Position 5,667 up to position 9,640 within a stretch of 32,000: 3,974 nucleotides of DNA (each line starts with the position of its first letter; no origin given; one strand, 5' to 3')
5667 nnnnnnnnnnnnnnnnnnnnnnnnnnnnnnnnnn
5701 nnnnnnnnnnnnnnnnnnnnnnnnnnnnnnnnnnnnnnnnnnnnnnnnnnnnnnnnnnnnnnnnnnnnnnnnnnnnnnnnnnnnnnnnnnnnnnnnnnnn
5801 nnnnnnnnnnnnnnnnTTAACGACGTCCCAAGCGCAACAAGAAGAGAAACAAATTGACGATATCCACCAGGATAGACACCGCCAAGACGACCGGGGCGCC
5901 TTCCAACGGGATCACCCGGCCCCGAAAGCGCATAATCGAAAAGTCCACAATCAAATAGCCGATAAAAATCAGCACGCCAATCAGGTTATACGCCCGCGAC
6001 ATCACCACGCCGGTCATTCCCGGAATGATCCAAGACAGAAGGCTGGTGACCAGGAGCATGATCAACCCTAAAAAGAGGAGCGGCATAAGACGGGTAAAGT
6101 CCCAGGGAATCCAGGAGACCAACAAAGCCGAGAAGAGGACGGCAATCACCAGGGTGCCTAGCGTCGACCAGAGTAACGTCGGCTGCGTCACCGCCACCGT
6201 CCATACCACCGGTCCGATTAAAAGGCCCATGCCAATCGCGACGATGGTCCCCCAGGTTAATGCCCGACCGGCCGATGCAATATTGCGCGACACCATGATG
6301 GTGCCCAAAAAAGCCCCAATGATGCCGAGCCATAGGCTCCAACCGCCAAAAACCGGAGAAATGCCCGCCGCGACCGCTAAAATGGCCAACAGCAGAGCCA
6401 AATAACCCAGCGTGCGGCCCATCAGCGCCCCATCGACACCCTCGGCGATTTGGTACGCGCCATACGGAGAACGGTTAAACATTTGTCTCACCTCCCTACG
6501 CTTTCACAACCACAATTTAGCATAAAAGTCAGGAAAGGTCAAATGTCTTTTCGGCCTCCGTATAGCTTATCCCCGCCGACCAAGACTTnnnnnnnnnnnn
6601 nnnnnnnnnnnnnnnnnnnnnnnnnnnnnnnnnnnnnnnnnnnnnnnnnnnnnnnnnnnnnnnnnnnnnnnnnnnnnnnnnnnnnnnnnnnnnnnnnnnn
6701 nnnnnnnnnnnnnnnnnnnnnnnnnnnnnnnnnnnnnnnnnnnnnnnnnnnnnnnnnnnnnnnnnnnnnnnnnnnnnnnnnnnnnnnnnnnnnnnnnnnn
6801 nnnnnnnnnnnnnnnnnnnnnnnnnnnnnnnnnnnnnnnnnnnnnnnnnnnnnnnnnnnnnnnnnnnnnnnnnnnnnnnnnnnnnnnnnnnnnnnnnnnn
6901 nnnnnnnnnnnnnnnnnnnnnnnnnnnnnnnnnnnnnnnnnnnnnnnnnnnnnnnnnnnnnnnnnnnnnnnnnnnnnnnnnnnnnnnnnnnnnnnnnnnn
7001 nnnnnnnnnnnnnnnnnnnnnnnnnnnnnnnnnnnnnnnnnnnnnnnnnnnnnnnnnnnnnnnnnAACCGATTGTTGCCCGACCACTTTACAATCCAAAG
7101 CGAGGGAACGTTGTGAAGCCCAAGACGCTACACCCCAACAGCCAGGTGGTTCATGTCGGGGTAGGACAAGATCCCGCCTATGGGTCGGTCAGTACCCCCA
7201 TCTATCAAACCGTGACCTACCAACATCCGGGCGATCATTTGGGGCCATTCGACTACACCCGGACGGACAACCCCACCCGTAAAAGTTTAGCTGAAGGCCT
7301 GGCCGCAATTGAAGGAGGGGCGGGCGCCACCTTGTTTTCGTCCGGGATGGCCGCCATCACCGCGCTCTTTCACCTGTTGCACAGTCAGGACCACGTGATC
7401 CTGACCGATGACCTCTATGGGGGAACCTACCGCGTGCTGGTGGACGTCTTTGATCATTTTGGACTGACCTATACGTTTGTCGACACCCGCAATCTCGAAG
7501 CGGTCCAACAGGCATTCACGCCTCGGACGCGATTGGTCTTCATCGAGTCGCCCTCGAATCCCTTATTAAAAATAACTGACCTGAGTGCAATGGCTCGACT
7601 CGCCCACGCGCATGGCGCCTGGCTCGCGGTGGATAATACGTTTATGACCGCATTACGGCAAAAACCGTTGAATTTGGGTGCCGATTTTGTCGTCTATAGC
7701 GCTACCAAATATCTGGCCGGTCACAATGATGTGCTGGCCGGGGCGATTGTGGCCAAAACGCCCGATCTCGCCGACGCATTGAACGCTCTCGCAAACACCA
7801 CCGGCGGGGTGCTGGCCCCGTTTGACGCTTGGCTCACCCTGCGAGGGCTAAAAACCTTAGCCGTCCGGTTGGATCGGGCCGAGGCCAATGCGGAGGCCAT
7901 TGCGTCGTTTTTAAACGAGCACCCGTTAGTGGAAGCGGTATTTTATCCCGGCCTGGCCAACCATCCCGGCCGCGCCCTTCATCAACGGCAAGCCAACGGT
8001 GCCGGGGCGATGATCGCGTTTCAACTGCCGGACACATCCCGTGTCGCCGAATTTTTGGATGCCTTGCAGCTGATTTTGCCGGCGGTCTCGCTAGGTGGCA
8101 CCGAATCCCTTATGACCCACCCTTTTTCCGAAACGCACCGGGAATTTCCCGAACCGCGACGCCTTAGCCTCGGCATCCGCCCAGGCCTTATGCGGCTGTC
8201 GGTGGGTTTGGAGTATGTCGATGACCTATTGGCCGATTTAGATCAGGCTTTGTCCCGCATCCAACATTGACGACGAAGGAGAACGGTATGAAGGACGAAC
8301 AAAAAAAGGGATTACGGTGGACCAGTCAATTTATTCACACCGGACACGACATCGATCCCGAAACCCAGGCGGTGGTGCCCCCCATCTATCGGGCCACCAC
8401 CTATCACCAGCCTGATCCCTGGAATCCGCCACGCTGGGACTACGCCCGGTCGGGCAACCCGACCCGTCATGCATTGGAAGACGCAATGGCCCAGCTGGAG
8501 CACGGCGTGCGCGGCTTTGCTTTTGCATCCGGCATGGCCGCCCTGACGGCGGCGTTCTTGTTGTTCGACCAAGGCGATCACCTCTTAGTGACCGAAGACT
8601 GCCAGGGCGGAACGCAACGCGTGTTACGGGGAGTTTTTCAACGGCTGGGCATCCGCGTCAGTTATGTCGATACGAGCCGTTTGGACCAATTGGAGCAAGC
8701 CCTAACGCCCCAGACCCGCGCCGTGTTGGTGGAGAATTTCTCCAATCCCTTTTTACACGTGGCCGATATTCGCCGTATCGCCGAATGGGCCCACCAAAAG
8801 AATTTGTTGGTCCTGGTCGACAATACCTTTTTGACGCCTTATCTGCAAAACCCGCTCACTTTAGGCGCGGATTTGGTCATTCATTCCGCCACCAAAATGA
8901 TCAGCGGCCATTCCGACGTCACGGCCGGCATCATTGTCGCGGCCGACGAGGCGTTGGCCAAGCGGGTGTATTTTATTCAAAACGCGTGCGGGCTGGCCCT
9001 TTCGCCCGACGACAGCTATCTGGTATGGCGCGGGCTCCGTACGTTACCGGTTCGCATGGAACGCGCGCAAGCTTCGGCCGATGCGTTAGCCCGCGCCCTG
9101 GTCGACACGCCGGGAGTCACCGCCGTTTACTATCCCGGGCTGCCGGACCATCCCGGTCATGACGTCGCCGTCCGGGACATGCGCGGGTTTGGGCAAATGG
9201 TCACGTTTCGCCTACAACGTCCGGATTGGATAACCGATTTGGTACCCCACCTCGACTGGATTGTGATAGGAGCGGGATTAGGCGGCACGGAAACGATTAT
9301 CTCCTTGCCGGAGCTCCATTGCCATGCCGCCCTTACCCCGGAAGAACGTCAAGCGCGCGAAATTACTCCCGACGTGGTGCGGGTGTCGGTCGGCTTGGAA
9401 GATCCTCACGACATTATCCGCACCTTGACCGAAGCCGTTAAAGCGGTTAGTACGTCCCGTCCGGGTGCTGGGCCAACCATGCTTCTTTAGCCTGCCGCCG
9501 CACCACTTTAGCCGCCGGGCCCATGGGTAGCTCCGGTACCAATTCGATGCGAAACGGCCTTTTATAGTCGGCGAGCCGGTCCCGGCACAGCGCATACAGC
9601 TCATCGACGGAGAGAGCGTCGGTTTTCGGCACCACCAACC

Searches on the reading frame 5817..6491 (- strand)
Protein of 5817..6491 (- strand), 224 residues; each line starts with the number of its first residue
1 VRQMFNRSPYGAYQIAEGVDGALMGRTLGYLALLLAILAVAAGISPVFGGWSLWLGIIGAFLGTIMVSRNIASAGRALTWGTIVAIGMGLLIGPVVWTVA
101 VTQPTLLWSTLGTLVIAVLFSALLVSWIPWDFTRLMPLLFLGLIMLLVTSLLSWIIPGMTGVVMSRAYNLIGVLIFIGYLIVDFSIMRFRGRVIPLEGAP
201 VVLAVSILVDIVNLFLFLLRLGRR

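Call 113: search_protein_families(library=pfam, proteins=[window:5817-6491:-], max_evalue=0.00001)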
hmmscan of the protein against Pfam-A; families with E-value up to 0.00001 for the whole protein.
window:5817-6491:- (224 aa): 1 family
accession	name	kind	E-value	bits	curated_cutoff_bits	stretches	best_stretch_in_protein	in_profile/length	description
PF01027.25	Bax1-I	-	1.2e-18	68.1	34.1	1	24-221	4-206/207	Inhibitor of apoptosis-promoting Bax1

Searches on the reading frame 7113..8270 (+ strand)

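Call 113: search_protein_families(library=pfam, proteins=[window:7113-8270:+], max_evalue=0.00001)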
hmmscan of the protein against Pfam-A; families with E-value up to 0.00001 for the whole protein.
window:7113-8270:+ (385 aa): 3 families
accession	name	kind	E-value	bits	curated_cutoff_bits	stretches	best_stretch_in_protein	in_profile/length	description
PF01053.26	Cys_Met_Meta_PP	-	5.5e-136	453.5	27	1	10-380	2-380/381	Cys/Met metabolism PLP-dependent enzyme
PF00266.25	Aminotran_5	-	7.2e-07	28.9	21.5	1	126-202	127-204/371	Aminotransferase class-V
PF00155.27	Aminotran_1_2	-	5.9e-06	26.1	19.7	1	71-227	66-245/361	Aminotransferase class I and II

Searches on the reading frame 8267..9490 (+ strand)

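Call 113: search_protein_families(library=pfam, proteins=[window:8267-9490:+], max_evalue=0.00001)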
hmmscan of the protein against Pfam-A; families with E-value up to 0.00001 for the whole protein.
window:8267-9490:+ (407 aa): 2 families
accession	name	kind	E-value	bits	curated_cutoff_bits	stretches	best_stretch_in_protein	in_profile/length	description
PF01053.26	Cys_Met_Meta_PP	-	3.3e-129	431.2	27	1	20-391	2-380/381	Cys/Met metabolism PLP-dependent enzyme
PF00266.25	Aminotran_5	-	1.9e-06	27.6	21.5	1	100-212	85-203/371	Aminotransferase class-V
